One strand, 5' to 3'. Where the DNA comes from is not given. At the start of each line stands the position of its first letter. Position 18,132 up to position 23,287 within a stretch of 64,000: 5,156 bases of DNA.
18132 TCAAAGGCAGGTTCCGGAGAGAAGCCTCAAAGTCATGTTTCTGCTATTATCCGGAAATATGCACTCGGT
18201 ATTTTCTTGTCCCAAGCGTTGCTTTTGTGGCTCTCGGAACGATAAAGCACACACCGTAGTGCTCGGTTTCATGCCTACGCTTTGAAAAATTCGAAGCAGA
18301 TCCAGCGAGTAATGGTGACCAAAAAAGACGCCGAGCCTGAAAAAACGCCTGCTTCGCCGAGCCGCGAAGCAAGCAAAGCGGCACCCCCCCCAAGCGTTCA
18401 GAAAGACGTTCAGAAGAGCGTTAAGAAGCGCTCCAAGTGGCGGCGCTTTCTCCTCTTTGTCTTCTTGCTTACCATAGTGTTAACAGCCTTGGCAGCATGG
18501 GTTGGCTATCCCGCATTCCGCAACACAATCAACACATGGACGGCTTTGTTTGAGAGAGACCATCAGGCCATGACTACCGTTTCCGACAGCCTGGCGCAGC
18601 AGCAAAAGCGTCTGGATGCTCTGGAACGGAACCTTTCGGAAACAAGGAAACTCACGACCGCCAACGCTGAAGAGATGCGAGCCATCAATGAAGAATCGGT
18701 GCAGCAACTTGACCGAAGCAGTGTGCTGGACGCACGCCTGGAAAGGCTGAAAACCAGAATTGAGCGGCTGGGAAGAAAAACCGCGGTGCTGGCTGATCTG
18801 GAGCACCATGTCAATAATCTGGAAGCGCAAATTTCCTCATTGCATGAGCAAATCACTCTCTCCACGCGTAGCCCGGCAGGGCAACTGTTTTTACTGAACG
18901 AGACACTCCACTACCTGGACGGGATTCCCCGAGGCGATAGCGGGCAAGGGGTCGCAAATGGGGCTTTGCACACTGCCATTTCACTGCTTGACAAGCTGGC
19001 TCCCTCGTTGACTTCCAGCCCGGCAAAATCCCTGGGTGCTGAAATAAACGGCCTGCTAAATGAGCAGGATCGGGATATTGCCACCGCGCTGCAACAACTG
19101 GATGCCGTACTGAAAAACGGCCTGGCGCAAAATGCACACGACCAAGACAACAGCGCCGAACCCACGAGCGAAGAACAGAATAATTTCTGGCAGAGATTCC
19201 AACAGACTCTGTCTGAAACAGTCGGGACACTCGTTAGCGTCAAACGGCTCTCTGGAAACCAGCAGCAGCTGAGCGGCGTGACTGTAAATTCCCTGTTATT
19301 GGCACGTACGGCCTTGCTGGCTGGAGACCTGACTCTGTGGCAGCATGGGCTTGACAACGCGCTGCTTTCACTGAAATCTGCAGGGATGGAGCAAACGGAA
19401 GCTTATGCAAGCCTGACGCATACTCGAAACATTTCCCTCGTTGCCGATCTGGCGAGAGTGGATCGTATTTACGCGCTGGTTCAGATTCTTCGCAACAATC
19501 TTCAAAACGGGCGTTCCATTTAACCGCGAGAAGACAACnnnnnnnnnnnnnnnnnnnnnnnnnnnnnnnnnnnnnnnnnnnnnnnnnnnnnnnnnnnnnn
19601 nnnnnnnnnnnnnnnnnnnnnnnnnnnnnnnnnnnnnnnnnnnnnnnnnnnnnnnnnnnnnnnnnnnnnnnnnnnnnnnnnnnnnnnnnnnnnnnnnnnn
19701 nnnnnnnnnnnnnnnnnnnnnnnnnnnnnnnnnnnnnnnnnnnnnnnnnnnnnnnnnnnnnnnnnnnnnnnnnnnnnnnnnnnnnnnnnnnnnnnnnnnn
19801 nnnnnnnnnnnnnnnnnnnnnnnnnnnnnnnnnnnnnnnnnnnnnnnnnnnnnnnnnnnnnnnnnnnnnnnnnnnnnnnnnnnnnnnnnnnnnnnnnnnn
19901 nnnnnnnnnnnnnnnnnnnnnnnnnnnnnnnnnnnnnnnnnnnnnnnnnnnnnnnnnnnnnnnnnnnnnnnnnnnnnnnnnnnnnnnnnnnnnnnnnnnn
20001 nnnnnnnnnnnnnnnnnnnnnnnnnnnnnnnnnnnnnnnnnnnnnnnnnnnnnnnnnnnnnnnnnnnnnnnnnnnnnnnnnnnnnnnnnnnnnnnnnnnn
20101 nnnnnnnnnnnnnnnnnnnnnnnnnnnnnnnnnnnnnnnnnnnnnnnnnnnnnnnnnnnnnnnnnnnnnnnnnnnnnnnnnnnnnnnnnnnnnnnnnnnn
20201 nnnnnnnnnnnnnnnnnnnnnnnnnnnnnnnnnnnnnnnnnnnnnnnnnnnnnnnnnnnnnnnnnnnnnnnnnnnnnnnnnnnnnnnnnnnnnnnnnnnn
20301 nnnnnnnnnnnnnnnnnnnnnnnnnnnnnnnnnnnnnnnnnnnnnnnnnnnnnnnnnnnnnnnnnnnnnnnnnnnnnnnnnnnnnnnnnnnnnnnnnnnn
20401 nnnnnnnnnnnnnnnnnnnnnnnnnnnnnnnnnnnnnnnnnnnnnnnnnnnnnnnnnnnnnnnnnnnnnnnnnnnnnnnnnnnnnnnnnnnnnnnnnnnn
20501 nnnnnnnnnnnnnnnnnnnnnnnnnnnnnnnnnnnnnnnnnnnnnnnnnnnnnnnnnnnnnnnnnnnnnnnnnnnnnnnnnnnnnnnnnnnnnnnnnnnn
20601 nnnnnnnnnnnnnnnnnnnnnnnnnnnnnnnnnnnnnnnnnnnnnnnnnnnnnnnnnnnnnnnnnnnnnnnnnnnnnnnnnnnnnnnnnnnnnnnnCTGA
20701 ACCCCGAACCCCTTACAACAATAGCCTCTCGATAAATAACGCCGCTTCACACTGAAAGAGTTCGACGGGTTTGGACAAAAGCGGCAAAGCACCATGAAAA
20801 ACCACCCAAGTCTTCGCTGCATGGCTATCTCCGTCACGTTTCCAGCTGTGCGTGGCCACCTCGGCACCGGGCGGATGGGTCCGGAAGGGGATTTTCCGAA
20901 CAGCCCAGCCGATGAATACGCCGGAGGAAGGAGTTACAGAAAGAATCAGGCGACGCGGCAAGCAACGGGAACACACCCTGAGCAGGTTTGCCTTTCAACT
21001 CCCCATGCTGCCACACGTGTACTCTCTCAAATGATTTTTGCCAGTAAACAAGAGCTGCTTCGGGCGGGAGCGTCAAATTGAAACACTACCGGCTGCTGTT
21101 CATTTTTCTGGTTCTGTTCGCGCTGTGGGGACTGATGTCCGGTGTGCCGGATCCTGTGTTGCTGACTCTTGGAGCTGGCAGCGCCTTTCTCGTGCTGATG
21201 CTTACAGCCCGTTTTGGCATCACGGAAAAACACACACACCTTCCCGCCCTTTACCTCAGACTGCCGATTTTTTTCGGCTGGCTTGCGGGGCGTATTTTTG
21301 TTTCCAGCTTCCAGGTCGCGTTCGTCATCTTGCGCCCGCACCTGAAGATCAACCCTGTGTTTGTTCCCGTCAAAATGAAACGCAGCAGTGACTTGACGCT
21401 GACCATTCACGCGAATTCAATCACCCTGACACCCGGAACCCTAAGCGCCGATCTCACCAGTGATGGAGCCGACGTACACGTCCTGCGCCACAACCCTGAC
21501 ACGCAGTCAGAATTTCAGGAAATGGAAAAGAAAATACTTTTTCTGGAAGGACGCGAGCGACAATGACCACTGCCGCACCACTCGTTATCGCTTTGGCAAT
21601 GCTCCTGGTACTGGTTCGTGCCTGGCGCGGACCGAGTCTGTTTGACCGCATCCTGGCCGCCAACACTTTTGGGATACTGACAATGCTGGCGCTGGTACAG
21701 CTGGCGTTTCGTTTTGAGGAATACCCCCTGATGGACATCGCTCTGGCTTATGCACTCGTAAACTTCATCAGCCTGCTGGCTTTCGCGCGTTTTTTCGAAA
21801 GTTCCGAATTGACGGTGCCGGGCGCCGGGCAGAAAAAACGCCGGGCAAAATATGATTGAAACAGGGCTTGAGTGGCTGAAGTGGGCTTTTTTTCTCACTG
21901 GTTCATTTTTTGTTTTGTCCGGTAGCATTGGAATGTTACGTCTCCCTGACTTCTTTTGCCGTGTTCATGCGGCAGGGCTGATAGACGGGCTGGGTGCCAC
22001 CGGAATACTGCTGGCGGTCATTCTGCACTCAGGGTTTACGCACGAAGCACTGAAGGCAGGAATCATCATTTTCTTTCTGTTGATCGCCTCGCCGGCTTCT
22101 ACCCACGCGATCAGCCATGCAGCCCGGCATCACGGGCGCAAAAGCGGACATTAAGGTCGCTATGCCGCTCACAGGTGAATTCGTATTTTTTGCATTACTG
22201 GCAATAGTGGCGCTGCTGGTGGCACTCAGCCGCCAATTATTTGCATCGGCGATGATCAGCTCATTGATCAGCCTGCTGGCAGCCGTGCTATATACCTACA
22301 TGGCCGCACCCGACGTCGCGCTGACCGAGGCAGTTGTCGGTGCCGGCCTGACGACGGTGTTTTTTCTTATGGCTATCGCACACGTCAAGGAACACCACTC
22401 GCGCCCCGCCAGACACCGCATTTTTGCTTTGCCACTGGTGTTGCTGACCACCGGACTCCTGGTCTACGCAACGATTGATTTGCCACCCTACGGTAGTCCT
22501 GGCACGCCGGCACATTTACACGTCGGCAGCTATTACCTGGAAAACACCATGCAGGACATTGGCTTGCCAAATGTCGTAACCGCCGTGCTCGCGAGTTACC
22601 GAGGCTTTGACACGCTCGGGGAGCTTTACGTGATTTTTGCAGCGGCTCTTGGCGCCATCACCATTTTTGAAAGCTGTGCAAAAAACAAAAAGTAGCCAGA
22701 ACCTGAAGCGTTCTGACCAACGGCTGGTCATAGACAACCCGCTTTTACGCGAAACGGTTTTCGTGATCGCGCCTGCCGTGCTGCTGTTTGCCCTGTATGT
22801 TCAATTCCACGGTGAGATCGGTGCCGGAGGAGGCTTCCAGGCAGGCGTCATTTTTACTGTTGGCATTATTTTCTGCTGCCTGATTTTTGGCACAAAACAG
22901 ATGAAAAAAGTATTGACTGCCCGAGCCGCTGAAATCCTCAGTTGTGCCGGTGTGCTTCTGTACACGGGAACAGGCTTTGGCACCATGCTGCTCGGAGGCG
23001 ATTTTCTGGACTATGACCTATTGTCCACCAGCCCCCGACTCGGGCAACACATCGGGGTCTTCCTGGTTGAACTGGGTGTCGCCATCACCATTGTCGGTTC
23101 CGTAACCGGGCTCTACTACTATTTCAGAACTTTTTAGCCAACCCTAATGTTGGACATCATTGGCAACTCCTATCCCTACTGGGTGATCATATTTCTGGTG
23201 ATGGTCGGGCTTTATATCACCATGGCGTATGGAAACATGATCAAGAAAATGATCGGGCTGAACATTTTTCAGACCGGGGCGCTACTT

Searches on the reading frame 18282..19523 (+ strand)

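Call 45: search_protein_families(library=pfam, proteins=[window:18282-19523:+], max_evalue=0.001)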
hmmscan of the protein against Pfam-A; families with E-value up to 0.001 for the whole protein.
window:18282-19523:+ (413 aa): 0 families

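Call 48: search_protein_families(library=ncbifam, proteins=[window:18282-19523:+], max_evalue=0.01)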
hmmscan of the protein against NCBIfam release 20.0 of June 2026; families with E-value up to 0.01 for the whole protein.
window:18282-19523:+ (413 aa): 10 families
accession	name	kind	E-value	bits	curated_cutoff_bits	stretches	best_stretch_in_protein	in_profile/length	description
NF045487.1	ASRP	equivalog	0.00014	20.6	300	1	88-192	369-470/593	archaea-specific SMC-related protein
TIGR02168.1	SMC_prok_B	equivalog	0.00062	17.6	567.35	1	85-191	746-856/1181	chromosome segregation protein SMC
TIGR04523.1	Mplasa_alph_rch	subfamily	0.0014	16.6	270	1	100-192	237-331/745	helix-rich protein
TIGR03319.1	RNase_Y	equivalog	0.0021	16.6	454.35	1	63-190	3-133/514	ribonuclease Y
NF009344.0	PRK12705.1-1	equivalog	0.0023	16.6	831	1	96-190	89-184/572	hypothetical protein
NF038350.1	taxis_HmpF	equivalog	0.0026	16.2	200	1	80-190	147-251/553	pilus motility taxis protein HmpF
NF041034.1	Rad50_Sulf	equivalog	0.0041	15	1000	1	95-188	545-638/872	DNA double-strand break repair ATPase Rad50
NF047516.1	LA_3659_fam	equivalog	0.0068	16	36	1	92-189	117-214/221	LA_3659 family protein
NF047514.1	SpiroCoCo_N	equivalog_domain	0.0068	16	75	1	92-189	117-214/221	SpiroCoCo family coiled-coil protein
NF006543.0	PRK09039.1-2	equivalog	0.0086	15.9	305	1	100-190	45-139/350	peptidoglycan -binding protein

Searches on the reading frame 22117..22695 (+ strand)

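Call 45: search_protein_families(library=pfam, proteins=[window:22117-22695:+], max_evalue=0.001)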
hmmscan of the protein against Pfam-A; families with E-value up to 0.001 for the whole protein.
window:22117-22695:+ (192 aa): 3 families
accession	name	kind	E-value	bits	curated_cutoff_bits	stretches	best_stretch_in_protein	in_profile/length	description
PF13244.11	MbhD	-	6.8e-17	61.8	27.2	1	26-91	1-66/67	MBH, subunit D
PF20501.3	MbhE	-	5.9e-08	33.1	27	1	131-180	28-77/98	MBH, subunit E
PF00499.25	Oxidored_q3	-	0.00015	21.9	33.2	1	32-120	2-95/146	NADH-ubiquinone/plastoquinone oxidoreductase chain 6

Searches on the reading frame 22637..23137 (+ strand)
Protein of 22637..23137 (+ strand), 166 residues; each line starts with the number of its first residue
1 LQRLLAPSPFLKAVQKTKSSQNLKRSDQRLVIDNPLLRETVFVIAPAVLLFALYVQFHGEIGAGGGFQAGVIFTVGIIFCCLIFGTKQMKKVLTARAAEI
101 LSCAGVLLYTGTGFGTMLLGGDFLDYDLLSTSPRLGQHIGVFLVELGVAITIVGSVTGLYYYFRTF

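Call 45: search_protein_families(library=pfam, proteins=[window:22637-23137:+], max_evalue=0.001)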
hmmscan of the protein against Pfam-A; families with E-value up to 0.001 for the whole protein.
window:22637-23137:+ (166 aa): 1 family
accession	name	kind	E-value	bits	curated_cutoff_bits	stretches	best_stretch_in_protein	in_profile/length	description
PF04039.18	MnhB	-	1.5e-23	83.8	22.5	1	37-157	2-126/127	Domain related to MnhB subunit of Na+/H+ antiporter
